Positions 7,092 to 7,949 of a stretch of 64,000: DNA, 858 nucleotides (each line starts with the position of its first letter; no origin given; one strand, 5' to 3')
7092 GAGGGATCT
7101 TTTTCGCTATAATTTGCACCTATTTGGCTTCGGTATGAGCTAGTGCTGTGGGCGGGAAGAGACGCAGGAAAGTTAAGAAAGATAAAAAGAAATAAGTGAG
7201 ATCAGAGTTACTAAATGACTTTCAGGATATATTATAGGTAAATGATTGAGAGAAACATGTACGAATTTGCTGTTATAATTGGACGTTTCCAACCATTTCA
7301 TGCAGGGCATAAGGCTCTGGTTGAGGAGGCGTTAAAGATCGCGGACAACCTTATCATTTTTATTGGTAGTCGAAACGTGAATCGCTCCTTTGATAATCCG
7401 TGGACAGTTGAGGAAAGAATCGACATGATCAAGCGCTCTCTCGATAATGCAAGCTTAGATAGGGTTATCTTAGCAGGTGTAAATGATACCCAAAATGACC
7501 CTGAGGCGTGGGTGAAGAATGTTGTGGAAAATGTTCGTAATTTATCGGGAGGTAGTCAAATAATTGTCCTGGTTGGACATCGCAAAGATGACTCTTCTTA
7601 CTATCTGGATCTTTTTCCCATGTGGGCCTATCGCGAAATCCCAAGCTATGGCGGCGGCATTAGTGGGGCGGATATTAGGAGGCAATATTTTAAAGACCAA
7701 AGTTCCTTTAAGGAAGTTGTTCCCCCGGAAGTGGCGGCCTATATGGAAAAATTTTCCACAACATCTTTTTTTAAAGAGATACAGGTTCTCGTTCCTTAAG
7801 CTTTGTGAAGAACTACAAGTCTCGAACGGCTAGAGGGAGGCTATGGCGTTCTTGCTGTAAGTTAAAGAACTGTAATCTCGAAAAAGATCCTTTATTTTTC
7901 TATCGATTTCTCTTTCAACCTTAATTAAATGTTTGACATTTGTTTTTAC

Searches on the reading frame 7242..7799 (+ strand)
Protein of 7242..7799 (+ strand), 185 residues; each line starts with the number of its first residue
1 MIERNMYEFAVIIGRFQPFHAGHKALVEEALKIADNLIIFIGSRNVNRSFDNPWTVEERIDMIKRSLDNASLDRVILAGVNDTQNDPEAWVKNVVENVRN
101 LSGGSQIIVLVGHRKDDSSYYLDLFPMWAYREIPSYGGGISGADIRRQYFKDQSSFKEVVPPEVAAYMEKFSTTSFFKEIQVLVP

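Call 60: search_protein_families(library=ncbifam, proteins=[window:7242-7799:+], max_evalue=1e-15)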
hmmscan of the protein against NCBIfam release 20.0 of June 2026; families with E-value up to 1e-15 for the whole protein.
window:7242-7799:+ (185 aa): 10 families
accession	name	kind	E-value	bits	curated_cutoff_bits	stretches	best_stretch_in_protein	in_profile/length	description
NF003786.0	PRK05379.1-2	equivalog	2e-47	162.1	397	1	5-181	12-196/354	bifunctional nicotinamide-nucleotide adenylyltransferase/Nudix hydroxylase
NF003791.0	PRK05379.2-3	equivalog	1.7e-46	159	409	1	5-180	3-179/340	bifunctional nicotinamide-nucleotide adenylyltransferase/Nudix hydroxylase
NF003790.0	PRK05379.2-2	equivalog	9.2e-37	126.9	403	1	8-181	20-195/354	bifunctional nicotinamide mononucleotide adenylyltransferase/ADP-ribose pyrophosphatase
NF003789.0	PRK05379.2-1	equivalog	5.2e-34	117.6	355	1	9-181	9-180/312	bifunctional nicotinamide mononucleotide adenylyltransferase/ADP-ribose pyrophosphatase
NF003787.0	PRK05379.1-4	equivalog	6.6e-33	114.1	449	1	7-179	9-184/346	bifunctional nicotinamide-nucleotide adenylyltransferase/Nudix hydroxylase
NF010365.0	PRK13793.1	equivalog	4.6e-31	108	198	1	7-181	4-176/196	nicotinate-nicotinamide nucleotide adenylyltransferase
NF003788.0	PRK05379.1-5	equivalog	4.9e-28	98.4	354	1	6-151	4-152/351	bifunctional nicotinamide-nucleotide adenylyltransferase/Nudix hydroxylase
NF003785.0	PRK05379.1-1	equivalog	3.8e-25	88.8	418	1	6-157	1-153/347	bifunctional nicotinamide-nucleotide adenylyltransferase/Nudix hydroxylase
NF002243.0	PRK01153.1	subfamily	8.1e-25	87.4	127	1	10-180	3-166/175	nicotinamide-nucleotide adenylyltransferase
TIGR01527.1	arch_NMN_Atrans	equivalog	1.3e-20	73.6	181.2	1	10-178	2-163/167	nicotinamide-nucleotide adenylyltransferase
